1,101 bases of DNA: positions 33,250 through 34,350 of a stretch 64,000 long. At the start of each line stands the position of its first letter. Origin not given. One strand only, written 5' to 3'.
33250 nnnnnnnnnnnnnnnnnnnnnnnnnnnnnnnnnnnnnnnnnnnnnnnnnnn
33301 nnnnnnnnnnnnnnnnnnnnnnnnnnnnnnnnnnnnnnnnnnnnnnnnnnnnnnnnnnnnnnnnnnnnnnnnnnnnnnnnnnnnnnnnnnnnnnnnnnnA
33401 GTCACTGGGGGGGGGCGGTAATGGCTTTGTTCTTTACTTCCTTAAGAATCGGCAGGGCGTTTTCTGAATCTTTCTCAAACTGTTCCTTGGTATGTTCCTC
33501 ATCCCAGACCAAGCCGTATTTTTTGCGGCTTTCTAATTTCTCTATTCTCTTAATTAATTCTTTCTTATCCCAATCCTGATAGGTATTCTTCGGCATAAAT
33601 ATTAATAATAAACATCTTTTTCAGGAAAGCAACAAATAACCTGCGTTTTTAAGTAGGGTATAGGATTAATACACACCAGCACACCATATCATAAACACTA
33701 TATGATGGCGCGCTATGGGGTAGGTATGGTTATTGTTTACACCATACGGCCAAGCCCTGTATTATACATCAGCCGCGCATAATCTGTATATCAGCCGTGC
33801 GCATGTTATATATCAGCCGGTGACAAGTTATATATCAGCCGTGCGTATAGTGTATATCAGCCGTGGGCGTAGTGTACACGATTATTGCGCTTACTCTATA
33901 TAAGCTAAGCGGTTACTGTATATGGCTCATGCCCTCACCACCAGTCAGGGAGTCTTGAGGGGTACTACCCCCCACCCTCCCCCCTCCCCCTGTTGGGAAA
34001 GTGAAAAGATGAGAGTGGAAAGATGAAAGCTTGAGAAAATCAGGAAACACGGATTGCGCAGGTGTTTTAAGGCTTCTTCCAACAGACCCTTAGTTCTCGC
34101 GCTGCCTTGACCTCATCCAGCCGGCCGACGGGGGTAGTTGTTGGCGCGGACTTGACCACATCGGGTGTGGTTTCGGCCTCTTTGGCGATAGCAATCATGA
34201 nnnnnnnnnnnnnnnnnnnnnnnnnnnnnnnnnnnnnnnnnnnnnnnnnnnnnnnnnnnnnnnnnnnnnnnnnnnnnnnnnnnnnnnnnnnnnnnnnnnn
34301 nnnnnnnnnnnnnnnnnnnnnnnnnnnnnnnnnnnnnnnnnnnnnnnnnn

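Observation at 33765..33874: Five 22-bp tandem direct repeats (iteron-like) upstream of the mod operon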

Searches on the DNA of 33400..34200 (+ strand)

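Call 91: search_rna_families(source=window, start=33400, end=34200, threshold=evalue, max_evalue=1)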
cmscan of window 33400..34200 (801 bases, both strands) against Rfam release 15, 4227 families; matches with E-value up to 1: 1.
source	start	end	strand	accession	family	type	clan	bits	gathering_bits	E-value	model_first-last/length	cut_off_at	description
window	33968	34016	-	RF00884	MIR815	Gene; miRNA;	-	27.2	63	0.0059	1-81/81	no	MIR815 microRNA precursor family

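Call 94: search_dna_similar(query=window:33600-34040:+, collection=plasmids, mode=distant, max_evalue=0.01, max_rows=10)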
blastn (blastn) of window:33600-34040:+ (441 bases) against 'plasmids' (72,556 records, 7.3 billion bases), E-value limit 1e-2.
Records with a match: 1; places in all: 3; records where one place covers at least 80% of the query: 0.
Best place of each record, by identity: 90-95% 1.
By first word of the organism name: Treponema 1.
By predicted mobility (MOB-suite, as given by PLSDB): non-mobilizable 1.
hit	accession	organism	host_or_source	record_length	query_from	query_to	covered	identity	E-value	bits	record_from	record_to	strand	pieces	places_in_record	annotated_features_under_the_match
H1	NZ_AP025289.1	Treponema saccharophilum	-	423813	398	430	7%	93.9%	8e-4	52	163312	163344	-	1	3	DMT family transporter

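Call 95: search_dna_similar(query=window:33600-34040:+, collection=phages, mode=distant, max_evalue=0.01, max_rows=10)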
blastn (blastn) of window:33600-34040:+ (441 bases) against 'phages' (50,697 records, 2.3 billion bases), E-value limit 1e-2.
No match.
